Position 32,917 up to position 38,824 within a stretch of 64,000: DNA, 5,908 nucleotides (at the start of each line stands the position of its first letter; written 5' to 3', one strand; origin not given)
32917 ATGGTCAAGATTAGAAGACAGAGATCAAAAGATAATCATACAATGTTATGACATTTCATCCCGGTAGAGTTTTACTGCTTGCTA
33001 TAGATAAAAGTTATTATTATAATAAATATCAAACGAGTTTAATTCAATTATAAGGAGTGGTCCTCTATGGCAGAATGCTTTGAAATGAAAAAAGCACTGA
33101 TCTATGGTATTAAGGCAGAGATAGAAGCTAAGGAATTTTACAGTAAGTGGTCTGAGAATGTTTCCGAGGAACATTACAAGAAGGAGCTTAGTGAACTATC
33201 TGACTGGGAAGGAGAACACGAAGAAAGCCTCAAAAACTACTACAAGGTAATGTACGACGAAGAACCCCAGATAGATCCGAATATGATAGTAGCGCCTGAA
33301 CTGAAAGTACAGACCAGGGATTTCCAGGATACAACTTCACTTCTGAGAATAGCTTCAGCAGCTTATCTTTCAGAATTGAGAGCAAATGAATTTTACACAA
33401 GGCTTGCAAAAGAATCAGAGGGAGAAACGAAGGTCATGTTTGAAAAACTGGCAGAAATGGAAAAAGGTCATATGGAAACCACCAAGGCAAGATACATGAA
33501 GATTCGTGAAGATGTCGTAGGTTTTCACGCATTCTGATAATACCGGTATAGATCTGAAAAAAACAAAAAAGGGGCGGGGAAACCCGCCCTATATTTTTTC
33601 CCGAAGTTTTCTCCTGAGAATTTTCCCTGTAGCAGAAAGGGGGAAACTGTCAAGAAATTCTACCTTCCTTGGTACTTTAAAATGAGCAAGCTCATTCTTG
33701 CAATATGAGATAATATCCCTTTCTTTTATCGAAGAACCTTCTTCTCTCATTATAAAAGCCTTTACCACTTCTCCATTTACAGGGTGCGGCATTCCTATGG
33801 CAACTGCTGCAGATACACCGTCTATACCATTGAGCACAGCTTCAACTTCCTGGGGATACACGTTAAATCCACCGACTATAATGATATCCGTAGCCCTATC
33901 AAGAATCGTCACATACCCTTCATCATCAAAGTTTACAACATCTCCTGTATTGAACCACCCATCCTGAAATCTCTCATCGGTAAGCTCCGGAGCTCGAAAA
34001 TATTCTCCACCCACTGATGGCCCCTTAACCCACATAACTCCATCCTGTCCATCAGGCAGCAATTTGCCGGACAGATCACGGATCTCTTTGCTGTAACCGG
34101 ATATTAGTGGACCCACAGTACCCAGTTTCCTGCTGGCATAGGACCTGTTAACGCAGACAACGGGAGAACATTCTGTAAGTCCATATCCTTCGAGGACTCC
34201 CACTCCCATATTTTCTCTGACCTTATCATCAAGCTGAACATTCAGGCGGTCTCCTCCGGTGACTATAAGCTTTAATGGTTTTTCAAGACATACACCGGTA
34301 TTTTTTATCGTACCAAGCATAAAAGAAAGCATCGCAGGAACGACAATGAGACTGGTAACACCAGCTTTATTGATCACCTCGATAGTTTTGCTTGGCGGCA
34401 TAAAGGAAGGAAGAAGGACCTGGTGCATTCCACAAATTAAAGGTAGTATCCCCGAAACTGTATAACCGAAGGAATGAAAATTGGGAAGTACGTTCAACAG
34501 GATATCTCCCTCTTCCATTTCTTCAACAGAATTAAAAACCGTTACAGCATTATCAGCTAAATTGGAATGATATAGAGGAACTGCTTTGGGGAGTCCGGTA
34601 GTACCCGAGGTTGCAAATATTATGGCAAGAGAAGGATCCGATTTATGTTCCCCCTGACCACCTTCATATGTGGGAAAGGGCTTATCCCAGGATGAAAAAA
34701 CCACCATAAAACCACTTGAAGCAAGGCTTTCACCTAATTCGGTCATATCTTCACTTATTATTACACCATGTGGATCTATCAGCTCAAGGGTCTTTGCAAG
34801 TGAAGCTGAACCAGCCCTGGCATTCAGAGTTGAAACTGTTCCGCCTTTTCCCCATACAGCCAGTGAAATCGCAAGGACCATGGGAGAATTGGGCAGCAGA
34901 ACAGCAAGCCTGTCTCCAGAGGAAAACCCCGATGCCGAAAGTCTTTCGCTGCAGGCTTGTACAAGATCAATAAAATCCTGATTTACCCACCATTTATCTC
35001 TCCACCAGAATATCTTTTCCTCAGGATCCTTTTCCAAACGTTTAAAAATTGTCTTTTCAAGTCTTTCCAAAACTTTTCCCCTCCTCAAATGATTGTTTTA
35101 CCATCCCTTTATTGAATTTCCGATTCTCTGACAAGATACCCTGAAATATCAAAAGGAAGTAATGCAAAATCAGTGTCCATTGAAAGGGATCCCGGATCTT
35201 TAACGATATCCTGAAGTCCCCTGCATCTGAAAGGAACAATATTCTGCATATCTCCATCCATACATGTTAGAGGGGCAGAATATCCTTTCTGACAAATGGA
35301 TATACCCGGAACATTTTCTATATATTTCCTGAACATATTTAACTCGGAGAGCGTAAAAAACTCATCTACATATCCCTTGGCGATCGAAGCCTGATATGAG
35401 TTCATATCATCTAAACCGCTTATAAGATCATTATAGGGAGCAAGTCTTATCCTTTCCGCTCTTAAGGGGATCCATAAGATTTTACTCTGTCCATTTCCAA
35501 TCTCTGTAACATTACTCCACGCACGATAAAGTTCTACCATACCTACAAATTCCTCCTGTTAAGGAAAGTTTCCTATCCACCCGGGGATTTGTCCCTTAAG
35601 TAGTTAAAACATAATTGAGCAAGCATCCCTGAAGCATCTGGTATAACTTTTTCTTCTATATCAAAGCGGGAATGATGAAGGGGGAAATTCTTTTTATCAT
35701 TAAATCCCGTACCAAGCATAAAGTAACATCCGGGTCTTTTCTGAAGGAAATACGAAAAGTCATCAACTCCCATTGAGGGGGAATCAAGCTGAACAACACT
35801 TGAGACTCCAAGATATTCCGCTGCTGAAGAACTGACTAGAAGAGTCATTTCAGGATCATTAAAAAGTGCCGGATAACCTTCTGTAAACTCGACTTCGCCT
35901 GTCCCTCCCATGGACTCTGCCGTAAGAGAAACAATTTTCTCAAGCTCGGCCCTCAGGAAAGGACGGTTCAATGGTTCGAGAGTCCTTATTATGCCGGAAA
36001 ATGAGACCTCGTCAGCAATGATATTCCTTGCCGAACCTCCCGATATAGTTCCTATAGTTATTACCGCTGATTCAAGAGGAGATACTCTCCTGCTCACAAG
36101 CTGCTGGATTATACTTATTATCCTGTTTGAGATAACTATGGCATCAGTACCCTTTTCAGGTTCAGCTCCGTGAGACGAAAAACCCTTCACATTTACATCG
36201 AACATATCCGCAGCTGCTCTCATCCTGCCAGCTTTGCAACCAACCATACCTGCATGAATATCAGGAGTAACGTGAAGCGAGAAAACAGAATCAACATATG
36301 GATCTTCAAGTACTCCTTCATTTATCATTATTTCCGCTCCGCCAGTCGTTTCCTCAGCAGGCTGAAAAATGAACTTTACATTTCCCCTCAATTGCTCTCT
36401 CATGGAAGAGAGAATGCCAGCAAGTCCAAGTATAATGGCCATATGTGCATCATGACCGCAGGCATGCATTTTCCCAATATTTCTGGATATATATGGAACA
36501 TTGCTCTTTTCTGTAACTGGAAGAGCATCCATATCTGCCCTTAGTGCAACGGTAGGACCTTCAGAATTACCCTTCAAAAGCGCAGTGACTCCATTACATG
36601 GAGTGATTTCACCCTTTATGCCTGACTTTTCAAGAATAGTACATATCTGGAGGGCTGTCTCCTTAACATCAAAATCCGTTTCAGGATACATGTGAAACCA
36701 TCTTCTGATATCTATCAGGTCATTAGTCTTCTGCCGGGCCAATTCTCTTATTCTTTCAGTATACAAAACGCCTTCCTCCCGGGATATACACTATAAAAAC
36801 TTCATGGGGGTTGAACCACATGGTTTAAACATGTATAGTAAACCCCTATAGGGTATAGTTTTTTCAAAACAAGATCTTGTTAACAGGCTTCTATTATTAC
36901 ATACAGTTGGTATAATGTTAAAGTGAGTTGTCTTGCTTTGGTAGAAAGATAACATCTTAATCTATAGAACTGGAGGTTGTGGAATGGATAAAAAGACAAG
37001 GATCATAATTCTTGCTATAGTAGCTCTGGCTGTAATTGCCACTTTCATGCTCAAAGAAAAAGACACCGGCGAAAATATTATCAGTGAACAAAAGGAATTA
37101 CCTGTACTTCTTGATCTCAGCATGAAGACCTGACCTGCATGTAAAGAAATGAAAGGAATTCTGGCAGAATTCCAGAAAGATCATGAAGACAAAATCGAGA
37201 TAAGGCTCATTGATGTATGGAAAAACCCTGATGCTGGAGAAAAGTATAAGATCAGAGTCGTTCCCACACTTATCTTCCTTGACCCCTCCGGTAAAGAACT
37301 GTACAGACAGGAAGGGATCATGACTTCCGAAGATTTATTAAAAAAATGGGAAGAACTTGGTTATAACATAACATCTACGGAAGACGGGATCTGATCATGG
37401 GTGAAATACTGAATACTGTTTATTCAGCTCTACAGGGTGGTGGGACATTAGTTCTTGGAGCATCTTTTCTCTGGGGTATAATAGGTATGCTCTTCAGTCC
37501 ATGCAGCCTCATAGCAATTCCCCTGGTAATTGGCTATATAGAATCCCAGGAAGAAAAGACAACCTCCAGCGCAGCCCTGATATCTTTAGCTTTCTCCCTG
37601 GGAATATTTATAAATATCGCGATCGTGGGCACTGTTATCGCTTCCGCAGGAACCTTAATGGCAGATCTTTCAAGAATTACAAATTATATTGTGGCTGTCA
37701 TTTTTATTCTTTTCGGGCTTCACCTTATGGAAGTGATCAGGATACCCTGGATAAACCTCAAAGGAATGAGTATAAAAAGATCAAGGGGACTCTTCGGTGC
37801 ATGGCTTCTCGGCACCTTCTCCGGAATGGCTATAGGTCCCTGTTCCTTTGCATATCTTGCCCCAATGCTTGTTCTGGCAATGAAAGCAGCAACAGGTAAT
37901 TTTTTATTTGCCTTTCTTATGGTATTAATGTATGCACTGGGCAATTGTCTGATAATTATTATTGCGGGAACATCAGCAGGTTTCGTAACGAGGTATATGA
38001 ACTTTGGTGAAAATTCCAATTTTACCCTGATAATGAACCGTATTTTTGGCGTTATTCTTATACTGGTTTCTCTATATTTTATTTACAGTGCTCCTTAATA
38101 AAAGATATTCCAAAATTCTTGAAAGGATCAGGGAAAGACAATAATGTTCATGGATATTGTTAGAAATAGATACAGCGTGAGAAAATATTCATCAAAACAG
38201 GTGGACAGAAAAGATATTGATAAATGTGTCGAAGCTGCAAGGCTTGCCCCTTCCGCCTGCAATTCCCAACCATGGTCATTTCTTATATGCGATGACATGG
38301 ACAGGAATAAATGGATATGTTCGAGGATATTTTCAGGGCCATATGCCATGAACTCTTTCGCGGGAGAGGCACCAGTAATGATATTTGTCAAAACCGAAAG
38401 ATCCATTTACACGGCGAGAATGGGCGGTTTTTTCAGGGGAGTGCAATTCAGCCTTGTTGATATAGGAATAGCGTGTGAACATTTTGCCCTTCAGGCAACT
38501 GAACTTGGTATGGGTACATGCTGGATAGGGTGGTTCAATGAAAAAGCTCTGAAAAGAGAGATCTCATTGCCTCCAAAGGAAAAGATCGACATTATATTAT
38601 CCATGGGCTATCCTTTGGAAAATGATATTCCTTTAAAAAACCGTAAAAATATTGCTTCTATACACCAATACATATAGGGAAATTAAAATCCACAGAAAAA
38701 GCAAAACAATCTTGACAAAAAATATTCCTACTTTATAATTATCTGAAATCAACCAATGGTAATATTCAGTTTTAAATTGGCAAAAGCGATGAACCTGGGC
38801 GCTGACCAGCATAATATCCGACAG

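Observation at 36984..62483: Candidate selenium-based extracytoplasmic repair chain: CcdA -> Sec-thioredoxin -> Sec-MsrA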

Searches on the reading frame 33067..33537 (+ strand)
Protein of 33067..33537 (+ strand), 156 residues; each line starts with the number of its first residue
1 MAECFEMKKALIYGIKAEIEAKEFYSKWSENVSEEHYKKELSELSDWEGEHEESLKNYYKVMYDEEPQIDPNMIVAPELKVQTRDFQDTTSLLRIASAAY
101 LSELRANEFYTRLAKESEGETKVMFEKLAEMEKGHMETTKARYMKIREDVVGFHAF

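Call 36: search_protein_families(library=pfam, proteins=[window:33067-33537:+], max_evalue=0.001)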
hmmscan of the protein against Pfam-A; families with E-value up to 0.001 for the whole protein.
window:33067-33537:+ (156 aa): 1 family
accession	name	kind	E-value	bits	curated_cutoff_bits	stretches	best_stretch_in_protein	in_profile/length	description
PF02915.23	Rubrerythrin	-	2e-11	44.8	22.8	1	10-141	2-135/137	Rubrerythrin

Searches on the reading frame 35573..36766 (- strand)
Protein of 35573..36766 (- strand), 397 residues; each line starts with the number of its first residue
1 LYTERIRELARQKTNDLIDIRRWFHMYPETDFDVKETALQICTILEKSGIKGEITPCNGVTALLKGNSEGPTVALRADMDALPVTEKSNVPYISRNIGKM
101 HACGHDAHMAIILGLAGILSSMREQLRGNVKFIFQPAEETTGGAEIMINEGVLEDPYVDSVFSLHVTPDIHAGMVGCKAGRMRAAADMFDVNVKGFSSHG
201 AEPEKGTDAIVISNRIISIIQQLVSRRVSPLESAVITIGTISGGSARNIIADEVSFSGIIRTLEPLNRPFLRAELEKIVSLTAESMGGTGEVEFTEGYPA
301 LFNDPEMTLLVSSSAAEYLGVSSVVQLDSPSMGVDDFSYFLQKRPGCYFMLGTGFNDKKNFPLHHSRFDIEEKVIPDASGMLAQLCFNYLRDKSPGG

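Call 12: search_protein_families(library=pfam, proteins=[window:35573-36766:-], max_evalue=0.01)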
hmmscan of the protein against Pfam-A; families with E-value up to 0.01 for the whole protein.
window:35573-36766:- (397 aa): 2 families
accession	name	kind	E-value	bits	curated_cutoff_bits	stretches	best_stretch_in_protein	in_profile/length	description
PF01546.33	Peptidase_M20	-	9.8e-45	153.4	24.6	1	74-385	1-203/206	Peptidase family M20/M25/M40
PF07687.19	M20_dimer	-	3.9e-12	46.5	21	1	189-280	9-100/107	Peptidase dimerisation domain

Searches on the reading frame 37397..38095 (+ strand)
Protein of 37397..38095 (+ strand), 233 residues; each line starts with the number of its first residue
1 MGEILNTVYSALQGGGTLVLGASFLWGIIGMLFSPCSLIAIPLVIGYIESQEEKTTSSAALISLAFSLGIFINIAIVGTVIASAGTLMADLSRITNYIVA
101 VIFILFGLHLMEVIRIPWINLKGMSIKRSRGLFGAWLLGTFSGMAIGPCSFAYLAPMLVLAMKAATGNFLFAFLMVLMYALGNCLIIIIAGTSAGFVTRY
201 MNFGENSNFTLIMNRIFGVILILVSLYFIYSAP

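Call 12: search_protein_families(library=pfam, proteins=[window:37397-38095:+], max_evalue=0.01)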
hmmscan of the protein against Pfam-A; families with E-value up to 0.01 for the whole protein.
window:37397-38095:+ (233 aa): 1 family
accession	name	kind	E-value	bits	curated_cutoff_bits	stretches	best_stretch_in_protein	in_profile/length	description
PF02683.22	DsbD_TM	-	2.1e-15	57.1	27.1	1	18-229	3-215/219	Cytochrome C biogenesis protein transmembrane domain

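Call 33: search_protein_families(library=ncbifam, proteins=[window:37397-38095:+], max_evalue=0.01)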
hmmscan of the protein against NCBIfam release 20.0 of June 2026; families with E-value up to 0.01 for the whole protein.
window:37397-38095:+ (233 aa): 2 families
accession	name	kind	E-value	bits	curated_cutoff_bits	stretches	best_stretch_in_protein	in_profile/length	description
NF001419.0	PRK00293.1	subfamily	1.5e-10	40.3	330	1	23-229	175-382/574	protein-disulfide reductase DsbD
NF045694.1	seleno_TsoB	exception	2.7e-08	32.4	805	1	22-230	186-392/572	rhodanese/DsbD fusion-like selenoprotein TsoB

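Call 72: search_solved_structures(query=window:37397-38095:+, max_evalue=0.01, show_alignments=1)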
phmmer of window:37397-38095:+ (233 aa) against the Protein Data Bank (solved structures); distinct sequences matched with E-value up to 0.01: 0.
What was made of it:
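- Tried and rejected: CcdA has no PDB sequence match (call 72).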

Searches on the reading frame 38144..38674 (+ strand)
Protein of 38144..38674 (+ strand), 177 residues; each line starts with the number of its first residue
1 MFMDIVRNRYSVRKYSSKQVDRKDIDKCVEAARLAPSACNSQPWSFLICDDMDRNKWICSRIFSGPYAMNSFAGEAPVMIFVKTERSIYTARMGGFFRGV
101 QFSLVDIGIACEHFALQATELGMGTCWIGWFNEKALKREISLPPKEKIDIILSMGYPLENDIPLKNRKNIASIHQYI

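Call 12: search_protein_families(library=pfam, proteins=[window:38144-38674:+], max_evalue=0.01)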
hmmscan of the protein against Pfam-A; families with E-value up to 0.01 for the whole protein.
window:38144-38674:+ (177 aa): 2 families
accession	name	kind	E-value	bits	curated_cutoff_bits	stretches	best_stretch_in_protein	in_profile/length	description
PF00881.29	Nitroreductase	-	3.8e-30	105.7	23.5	1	6-156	1-167/167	Nitroreductase family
PF14512.11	TM1586_NiRdase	-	7.4e-20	71.9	27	2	105-175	82-150/215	Putative TM nitroreductase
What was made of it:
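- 38144..38677 (+): Nitroreductase-family gene, possible third gene of the operon (uncertain). Pfam PF00881 E 3.8e-30 (call 12).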

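Call 33: search_protein_families(library=ncbifam, proteins=[window:38144-38674:+], max_evalue=0.01)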
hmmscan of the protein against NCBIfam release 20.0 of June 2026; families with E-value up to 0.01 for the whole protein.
window:38144-38674:+ (177 aa): 9 families
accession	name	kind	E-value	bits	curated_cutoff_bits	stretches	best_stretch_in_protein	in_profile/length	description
TIGR02476.1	BluB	equivalog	5.6e-15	55.3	150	1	2-164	9-188/205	5,6-dimethylbenzimidazole synthase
NF008275.0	PRK11053.1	equivalog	5.1e-11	42.4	227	1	3-71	4-72/217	oxygen-insensitive NAD(P)H nitroreductase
NF047509.1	Rv3131_FMN_oxido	subfamily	1.2e-08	34.8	199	1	28-50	2-24/319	Acg family FMN-binding oxidoreductase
TIGR03553.1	F420_FbiB_CTERM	equivalog_domain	7.7e-08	32.3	249.55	1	5-56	2-53/194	F420 biosynthesis protein FbiB, C-terminal domain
NF009810.0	PRK13294.1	equivalog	1.2e-07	31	304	1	6-56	258-308/449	coenzyme F420-0:L-glutamate ligase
NF008033.1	PRK10765.1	equivalog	2.9e-07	30.2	223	1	3-160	5-163/240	oxygen-insensitive NADPH nitroreductase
TIGR03605.1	antibiot_sagB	domain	3.1e-07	30.1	78.4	1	70-147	88-163/173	SagB family peptide dehydrogenase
NF003768.0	PRK05365.1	equivalog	1.3e-05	24.8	152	1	7-86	19-95/200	malonic semialdehyde reductase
NF005901.0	PRK07877.1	equivalog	0.00054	18.3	476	1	14-47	366-399/722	Rv1355c family protein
